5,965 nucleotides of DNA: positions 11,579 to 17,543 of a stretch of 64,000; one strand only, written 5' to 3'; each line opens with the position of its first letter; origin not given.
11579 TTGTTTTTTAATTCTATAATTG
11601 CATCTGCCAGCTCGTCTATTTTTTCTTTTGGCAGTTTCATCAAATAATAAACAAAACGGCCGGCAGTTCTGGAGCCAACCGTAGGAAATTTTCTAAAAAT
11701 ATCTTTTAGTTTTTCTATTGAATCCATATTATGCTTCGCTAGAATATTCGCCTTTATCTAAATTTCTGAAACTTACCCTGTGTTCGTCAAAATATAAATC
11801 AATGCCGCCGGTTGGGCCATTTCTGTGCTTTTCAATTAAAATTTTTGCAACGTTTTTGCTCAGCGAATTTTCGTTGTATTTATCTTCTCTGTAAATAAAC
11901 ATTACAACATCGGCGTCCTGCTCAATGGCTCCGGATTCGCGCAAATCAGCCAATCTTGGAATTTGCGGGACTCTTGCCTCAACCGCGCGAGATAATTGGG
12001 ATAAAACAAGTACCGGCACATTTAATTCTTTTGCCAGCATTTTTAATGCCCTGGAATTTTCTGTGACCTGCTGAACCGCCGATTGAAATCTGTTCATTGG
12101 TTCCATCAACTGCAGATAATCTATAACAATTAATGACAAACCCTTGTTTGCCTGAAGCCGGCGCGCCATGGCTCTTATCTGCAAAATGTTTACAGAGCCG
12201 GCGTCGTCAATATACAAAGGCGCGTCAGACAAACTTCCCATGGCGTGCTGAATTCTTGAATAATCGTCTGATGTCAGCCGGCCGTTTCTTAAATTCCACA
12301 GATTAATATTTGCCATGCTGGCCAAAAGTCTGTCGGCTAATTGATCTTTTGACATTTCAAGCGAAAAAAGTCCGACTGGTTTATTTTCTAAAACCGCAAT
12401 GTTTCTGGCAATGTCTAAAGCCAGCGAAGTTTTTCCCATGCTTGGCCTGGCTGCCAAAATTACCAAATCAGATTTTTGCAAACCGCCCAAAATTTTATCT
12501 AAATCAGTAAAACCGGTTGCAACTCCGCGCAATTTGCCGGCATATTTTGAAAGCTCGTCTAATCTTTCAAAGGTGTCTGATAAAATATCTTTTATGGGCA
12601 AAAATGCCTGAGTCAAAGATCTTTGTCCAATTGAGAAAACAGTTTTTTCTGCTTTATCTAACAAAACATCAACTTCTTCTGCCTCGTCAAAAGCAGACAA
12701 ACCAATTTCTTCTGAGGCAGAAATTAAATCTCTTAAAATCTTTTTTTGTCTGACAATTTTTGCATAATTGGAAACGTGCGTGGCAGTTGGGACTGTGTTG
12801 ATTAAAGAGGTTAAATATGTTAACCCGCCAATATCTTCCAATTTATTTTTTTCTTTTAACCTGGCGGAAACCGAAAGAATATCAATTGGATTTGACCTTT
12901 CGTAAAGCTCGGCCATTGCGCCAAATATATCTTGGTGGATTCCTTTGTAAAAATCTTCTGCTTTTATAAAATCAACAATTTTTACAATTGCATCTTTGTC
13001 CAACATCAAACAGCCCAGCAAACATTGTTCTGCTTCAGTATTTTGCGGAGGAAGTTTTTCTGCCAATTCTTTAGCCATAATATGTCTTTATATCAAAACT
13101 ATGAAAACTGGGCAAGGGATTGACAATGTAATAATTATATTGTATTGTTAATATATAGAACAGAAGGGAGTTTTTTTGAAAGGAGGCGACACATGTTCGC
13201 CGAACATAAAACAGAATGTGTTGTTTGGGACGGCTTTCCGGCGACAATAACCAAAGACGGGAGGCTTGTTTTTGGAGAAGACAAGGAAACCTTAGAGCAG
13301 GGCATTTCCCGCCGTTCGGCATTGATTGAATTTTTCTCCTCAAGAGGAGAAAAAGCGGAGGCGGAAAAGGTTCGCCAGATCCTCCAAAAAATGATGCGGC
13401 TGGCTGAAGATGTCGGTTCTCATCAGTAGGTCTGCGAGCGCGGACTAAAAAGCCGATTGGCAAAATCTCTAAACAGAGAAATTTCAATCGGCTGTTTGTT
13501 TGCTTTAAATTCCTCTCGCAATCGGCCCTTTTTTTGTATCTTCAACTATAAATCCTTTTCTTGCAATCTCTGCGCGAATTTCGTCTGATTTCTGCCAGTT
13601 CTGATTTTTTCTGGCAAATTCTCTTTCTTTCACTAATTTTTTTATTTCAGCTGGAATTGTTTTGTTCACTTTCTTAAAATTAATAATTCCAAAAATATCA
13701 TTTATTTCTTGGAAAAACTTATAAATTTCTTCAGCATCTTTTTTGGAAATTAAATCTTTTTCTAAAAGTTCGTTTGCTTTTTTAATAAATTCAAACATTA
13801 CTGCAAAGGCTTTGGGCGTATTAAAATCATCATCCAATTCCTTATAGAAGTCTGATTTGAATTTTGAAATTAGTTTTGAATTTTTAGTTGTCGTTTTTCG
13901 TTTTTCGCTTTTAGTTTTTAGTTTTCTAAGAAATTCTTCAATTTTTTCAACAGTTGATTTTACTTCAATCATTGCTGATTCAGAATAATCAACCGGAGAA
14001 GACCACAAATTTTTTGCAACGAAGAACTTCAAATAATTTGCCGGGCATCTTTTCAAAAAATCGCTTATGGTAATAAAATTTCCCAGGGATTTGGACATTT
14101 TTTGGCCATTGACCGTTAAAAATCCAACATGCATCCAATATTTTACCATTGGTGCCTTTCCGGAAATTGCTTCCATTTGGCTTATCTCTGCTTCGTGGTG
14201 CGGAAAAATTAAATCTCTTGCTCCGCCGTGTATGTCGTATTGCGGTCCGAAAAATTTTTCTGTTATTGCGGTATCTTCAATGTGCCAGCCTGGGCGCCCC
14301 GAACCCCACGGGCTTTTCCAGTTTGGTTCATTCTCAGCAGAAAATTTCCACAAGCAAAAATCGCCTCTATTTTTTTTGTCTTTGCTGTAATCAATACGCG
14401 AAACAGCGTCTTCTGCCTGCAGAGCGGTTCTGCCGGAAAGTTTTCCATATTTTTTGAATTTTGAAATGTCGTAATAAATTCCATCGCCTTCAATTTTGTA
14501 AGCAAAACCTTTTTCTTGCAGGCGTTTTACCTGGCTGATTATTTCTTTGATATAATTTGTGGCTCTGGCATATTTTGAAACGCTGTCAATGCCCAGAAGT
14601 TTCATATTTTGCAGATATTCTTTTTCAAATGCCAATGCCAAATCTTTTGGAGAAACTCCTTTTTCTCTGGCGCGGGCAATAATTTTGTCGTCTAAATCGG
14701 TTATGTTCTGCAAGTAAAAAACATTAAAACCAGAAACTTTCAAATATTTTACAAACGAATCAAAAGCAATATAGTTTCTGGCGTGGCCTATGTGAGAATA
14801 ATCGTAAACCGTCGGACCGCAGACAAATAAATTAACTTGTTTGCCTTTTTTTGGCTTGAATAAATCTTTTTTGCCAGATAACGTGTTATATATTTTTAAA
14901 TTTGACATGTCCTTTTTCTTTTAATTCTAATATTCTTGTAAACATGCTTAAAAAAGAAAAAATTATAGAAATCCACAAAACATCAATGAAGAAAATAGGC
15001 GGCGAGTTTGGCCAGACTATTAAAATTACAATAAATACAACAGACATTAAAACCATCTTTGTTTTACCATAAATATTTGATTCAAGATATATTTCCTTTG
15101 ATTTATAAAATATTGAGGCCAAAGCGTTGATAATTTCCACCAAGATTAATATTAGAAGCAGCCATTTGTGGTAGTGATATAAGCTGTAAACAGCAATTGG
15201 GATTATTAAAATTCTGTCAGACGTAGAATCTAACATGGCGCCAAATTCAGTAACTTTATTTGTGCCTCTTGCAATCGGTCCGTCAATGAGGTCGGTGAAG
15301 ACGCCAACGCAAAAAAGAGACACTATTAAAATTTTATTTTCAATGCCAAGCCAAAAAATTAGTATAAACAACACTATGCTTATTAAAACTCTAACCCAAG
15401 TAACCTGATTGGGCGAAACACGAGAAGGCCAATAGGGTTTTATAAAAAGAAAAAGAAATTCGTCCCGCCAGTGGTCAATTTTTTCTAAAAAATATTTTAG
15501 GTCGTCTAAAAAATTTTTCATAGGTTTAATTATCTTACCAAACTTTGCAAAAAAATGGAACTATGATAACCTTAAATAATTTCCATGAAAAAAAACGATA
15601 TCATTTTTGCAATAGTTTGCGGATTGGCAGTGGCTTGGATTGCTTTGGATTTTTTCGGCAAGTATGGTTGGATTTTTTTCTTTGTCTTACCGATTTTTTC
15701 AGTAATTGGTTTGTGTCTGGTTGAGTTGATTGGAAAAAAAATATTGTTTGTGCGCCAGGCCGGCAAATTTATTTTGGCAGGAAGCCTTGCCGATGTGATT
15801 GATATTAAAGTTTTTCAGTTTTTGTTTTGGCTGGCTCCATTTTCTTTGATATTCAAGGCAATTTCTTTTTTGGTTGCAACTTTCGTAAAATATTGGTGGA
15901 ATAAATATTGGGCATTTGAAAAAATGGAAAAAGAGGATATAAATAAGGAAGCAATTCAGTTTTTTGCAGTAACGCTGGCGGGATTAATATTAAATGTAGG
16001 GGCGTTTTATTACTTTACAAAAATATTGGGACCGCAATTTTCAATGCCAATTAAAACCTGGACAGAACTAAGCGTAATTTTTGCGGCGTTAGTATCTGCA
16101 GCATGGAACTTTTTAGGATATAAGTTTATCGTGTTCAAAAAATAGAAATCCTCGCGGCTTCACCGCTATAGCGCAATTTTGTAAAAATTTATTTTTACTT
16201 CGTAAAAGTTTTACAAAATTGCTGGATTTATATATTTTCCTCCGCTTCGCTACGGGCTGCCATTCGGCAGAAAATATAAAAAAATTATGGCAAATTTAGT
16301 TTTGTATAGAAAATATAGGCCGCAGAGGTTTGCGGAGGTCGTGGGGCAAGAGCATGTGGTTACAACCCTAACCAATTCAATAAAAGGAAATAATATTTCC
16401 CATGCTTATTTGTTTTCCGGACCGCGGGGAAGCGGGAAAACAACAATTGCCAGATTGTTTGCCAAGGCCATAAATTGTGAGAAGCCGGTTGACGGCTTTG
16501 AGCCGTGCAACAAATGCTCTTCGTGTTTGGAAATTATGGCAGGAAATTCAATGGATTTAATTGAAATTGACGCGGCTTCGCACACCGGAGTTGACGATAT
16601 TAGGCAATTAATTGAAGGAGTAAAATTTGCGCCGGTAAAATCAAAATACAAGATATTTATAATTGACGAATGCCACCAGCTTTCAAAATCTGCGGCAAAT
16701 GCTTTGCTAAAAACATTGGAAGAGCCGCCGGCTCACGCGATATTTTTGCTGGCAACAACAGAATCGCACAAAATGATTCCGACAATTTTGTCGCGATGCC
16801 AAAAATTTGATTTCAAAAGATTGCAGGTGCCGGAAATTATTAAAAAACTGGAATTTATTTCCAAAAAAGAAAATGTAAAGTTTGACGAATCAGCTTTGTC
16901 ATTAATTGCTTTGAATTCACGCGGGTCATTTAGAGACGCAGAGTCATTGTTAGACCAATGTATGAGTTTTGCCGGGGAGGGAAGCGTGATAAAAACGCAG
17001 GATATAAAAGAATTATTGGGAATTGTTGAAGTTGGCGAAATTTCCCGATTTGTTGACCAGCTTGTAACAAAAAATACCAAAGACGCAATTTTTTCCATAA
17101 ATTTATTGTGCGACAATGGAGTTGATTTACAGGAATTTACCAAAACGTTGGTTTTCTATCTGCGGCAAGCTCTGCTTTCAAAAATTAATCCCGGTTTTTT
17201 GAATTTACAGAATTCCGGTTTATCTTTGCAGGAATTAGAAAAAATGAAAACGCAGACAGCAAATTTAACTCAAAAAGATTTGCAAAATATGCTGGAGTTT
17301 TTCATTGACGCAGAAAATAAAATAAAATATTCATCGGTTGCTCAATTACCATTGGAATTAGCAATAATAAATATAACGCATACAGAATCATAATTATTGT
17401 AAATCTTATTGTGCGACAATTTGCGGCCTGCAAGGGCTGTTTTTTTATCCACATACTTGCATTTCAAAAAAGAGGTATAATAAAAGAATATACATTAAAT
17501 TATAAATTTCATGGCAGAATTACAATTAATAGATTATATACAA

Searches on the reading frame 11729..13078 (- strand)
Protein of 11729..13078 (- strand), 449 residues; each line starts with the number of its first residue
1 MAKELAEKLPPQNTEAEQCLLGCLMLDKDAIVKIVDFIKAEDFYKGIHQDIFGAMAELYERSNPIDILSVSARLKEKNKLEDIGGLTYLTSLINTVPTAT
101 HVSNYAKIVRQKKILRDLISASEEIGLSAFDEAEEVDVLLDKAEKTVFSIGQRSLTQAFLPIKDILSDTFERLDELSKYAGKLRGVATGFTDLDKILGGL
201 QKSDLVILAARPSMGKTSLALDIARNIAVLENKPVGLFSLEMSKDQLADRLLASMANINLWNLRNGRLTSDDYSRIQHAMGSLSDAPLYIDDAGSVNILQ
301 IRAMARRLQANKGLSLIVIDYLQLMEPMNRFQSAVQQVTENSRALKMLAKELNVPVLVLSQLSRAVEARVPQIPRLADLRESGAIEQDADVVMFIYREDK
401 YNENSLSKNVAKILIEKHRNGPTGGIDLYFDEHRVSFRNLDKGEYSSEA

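Call 33: search_protein_families(library=pfam, proteins=[window:11729-13078:-], max_evalue=0.001)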
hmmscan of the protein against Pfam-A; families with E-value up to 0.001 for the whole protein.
window:11729-13078:- (449 aa): 4 families
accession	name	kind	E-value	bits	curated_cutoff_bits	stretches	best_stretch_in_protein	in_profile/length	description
PF03796.21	DnaB_C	-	1.3e-100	336.5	27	1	185-439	1-255/255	DnaB-like helicase C terminal domain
PF00772.26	DnaB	-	2.1e-35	121.3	23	1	10-111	2-103/103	DnaB-like helicase N terminal domain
PF13481.12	AAA_25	-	7.6e-15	55.5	27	1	188-362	17-190/195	AAA domain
PF06745.19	ATPase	-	0.00093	19.1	26.6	0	186-361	1-163/231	KaiC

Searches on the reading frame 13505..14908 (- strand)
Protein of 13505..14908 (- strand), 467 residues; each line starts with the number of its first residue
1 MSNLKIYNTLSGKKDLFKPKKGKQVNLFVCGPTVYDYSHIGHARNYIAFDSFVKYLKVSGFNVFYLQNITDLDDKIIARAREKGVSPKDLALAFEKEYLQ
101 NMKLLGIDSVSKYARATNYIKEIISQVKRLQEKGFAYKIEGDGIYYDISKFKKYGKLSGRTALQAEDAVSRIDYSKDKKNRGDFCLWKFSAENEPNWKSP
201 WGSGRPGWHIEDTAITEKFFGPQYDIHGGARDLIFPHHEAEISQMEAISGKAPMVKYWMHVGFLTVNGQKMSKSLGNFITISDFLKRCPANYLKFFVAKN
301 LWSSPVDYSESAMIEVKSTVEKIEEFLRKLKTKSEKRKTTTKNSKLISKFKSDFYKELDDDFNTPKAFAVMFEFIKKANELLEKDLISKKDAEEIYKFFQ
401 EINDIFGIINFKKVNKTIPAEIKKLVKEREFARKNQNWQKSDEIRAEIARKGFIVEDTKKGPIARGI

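Call 33: search_protein_families(library=pfam, proteins=[window:13505-14908:-], max_evalue=0.001)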
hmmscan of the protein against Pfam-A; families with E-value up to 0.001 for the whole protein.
window:13505-14908:- (467 aa): 6 families
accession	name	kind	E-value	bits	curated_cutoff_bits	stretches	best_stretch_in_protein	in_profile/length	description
PF01406.26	tRNA-synt_1e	-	6.3e-109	364.4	27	1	17-317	2-300/301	tRNA synthetases class I (C) catalytic domain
PF09334.17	tRNA-synt_1g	-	4e-20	72.4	20.1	2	37-145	13-122/391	tRNA synthetases class I (M)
PF09190.17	DALR_2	-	4.1e-14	53.3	22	1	354-409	2-56/57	DALR domain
PF00133.28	tRNA-synt_1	-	9.3e-09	35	22.7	1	232-299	337-404/414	tRNA synthetases class I (I, L, M and V)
PF23493.1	CysS_C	-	9.1e-08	32.5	23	1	418-461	4-47/51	Cysteinyl-tRNA ligase anticodon binding domain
PF01921.24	tRNA-synt_1f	-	2.5e-07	30.4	27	1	246-340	260-349/360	tRNA synthetases class I (K)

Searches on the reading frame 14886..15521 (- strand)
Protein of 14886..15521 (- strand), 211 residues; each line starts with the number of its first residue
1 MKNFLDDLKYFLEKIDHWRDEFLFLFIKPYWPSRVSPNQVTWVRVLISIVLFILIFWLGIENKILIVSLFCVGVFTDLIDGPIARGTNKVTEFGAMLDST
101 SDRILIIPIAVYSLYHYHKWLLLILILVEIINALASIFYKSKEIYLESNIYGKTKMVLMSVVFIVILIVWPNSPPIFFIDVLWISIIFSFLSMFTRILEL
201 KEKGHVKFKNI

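Call 33: search_protein_families(library=pfam, proteins=[window:14886-15521:-], max_evalue=0.001)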
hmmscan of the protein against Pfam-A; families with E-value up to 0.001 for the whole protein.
window:14886-15521:- (211 aa): 1 family
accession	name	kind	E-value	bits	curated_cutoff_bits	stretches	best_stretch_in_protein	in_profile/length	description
PF01066.26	CDP-OH_P_transf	-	1e-25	91.4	22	1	36-189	3-150/152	CDP-alcohol phosphatidyltransferase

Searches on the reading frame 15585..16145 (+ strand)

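Call 33: search_protein_families(library=pfam, proteins=[window:15585-16145:+], max_evalue=0.001)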
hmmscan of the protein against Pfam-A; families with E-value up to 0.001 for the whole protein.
window:15585-16145:+ (186 aa): 1 family
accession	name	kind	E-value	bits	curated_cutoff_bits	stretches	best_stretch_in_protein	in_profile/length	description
PF04138.20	GtrA_DPMS_TM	-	2.7e-18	66.7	26.1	1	61-184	1-117/117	GtrA/DPMS, transmembrane domain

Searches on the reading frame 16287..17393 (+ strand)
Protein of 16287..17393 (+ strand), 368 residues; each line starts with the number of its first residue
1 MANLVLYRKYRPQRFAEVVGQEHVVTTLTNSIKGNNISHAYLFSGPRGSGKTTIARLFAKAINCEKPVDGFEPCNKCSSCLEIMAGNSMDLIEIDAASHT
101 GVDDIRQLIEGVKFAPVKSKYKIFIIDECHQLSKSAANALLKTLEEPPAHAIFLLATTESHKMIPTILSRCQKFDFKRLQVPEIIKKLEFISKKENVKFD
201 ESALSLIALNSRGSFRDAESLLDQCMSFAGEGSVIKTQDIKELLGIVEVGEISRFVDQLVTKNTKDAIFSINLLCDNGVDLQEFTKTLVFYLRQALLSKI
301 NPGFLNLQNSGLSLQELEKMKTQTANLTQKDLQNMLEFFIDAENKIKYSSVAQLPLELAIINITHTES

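Call 33: search_protein_families(library=pfam, proteins=[window:16287-17393:+], max_evalue=0.001)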
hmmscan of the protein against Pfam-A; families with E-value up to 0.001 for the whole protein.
window:16287-17393:+ (368 aa): 12 families
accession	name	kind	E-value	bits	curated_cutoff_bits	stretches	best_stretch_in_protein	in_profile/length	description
PF13177.12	DNA_pol3_delta2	-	1.6e-51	175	27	1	20-179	1-160/161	DNA polymerase III, delta subunit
PF00004.35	AAA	-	1e-13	52.3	21.2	1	42-174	2-126/131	ATPase family associated with various cellular activities (AAA)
PF22608.2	DNAX_ATPase_lid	-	2.8e-12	46.7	27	1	184-230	2-48/49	DNA polymerase III clamp loader subunit, ATPase lid domain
PF12169.13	DNA_pol3_gamma3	-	3.6e-11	43.5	24.4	1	236-366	2-130/143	DNA polymerase III subunits gamma and tau domain III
PF05496.18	RuvB_N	-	1.2e-07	32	27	1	11-64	2-59/159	Holliday junction DNA helicase RuvB P-loop domain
PF04851.21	ResIII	-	6.4e-06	26.6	22.5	0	117-146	122-152/164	Type III restriction enzyme, res subunit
PF13604.12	AAA_30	-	1.1e-05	25.7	27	1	40-151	20-119/191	AAA domain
PF13401.12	AAA_22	-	3.6e-05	24.5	27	1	42-154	9-120/130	AAA domain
PF07728.20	AAA_5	-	3.8e-05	24.2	22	1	42-146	3-92/139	AAA domain (dynein-related subfamily)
PF13191.12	AAA_16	-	0.00011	23.2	32.6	1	18-74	2-63/167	AAA ATPase domain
PF01078.27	Mg_chelatase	-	0.00025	21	20.3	1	15-72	2-56/207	Magnesium chelatase, subunit ChlI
PF13173.12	AAA_14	-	0.00032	21.1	27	0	40-148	4-89/129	AAA domain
